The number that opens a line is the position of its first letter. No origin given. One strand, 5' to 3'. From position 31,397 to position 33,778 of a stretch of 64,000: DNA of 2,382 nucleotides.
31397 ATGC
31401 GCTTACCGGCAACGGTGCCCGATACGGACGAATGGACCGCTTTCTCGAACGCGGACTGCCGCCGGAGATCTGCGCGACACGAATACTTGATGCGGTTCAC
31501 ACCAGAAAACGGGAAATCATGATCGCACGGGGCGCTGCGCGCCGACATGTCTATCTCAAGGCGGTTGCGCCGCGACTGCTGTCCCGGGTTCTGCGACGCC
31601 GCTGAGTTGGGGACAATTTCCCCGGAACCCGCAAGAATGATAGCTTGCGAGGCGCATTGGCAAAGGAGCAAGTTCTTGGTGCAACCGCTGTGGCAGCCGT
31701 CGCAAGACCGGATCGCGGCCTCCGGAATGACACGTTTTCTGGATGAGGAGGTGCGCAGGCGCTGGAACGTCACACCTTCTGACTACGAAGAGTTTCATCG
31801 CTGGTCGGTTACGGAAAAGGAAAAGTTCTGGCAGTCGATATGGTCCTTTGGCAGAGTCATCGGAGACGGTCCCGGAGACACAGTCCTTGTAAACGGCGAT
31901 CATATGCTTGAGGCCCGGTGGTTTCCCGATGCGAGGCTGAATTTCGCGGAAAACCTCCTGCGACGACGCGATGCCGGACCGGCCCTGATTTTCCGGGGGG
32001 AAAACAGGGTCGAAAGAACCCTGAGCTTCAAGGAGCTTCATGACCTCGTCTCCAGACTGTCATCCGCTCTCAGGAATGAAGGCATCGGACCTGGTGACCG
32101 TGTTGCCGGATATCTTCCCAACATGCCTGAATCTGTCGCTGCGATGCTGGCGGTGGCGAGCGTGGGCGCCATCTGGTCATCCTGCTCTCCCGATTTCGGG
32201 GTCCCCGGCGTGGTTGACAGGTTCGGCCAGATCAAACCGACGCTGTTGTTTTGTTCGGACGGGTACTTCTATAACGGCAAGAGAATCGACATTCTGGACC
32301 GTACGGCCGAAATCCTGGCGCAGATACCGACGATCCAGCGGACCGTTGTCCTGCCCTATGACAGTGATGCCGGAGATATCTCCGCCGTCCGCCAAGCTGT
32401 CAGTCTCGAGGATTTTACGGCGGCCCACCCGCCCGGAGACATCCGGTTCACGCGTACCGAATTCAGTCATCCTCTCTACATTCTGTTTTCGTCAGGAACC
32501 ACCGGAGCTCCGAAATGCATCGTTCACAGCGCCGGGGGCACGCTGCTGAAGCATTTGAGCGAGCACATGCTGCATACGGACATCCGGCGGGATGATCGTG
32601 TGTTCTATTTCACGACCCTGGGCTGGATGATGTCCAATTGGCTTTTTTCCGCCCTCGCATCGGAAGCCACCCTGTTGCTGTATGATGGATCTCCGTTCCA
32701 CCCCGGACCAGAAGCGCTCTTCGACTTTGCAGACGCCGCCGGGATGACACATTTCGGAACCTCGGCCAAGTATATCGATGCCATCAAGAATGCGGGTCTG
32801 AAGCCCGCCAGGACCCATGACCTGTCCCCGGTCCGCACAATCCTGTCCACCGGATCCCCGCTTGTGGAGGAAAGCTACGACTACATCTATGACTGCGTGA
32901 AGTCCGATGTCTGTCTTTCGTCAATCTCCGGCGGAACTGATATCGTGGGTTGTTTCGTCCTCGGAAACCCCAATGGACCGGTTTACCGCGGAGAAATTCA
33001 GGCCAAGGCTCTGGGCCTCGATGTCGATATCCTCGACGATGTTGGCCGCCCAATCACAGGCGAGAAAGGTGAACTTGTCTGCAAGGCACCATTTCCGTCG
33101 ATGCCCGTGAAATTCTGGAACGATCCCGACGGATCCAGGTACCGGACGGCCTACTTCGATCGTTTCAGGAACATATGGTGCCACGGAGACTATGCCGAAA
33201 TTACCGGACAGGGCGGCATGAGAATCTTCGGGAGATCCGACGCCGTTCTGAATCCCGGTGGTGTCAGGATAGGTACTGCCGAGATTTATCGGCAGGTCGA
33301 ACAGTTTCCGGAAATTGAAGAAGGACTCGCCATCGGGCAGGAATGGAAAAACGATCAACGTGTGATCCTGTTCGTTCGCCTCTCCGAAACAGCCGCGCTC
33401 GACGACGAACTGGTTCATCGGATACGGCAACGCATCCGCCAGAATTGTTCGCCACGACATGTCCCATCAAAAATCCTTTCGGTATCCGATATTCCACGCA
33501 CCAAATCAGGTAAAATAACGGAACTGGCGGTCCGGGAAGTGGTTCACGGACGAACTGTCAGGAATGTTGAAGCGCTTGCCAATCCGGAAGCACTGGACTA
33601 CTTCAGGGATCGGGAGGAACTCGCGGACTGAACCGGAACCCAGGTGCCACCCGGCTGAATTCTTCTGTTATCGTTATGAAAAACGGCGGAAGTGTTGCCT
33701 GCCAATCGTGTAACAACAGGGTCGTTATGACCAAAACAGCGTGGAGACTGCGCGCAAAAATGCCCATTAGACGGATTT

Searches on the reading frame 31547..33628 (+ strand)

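Call 78: search_protein_families(library=pfam, proteins=[window:31547-33628:+], max_evalue=0.00001)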
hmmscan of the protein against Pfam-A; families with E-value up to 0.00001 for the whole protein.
window:31547-33628:+ (694 aa): 2 families
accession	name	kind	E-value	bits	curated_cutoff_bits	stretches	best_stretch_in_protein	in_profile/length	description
PF00501.34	AMP-binding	-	4.1e-46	158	29.9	1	145-515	12-377/384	AMP-binding enzyme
PF16177.11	ACAS_N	-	2.1e-09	37.5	27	1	80-136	1-54/55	Acetyl-coenzyme A synthetase N-terminus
